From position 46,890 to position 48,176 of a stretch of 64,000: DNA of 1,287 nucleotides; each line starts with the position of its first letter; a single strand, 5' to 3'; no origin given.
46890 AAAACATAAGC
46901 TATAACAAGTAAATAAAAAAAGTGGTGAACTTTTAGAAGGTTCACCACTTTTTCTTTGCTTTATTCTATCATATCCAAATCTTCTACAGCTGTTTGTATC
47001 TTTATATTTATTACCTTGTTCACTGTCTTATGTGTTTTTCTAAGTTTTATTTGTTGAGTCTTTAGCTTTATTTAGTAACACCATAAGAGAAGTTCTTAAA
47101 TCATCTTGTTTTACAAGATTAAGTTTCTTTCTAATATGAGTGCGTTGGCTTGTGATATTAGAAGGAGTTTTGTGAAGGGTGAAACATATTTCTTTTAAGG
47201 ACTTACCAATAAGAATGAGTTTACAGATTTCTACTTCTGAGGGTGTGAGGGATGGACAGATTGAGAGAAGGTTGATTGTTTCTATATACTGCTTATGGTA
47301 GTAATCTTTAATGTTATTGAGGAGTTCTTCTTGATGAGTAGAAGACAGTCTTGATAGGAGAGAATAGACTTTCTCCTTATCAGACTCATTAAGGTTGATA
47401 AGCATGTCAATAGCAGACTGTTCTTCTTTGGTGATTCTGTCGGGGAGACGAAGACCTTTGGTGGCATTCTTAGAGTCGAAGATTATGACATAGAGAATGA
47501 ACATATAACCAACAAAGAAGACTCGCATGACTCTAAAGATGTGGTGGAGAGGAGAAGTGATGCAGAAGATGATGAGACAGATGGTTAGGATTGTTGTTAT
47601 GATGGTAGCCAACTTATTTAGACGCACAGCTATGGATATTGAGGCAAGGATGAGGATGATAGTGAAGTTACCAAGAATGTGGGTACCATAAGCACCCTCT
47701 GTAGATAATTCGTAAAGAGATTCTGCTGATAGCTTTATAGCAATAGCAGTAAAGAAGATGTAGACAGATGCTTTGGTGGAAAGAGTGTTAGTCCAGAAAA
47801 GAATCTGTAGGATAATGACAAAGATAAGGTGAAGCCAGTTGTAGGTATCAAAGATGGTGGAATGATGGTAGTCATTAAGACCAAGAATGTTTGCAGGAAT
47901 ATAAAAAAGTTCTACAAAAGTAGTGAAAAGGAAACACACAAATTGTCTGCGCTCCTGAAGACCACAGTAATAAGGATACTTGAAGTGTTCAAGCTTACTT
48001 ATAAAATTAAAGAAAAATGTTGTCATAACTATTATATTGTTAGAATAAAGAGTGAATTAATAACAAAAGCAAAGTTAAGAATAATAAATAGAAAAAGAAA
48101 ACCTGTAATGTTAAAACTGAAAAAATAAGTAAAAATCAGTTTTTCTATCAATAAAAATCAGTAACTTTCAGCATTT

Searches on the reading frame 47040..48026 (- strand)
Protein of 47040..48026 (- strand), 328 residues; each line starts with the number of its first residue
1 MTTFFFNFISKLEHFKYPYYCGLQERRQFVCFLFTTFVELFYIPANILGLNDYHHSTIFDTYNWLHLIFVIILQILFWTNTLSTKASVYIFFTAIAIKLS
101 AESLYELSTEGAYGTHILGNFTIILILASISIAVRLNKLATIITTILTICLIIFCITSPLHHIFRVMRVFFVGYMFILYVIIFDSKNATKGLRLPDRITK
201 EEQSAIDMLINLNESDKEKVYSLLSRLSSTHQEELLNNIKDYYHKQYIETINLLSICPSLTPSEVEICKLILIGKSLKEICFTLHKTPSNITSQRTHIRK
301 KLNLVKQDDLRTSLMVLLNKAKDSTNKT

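Call 77: search_protein_families(library=pfam, proteins=[window:47040-48026:-], max_evalue=0.01)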
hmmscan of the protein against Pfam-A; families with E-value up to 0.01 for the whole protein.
window:47040-48026:- (328 aa): 1 family
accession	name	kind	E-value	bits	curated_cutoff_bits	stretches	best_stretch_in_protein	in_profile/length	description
PF00196.25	GerE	-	5.7e-05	23.1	23.5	1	259-304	2-47/57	Bacterial regulatory proteins, luxR family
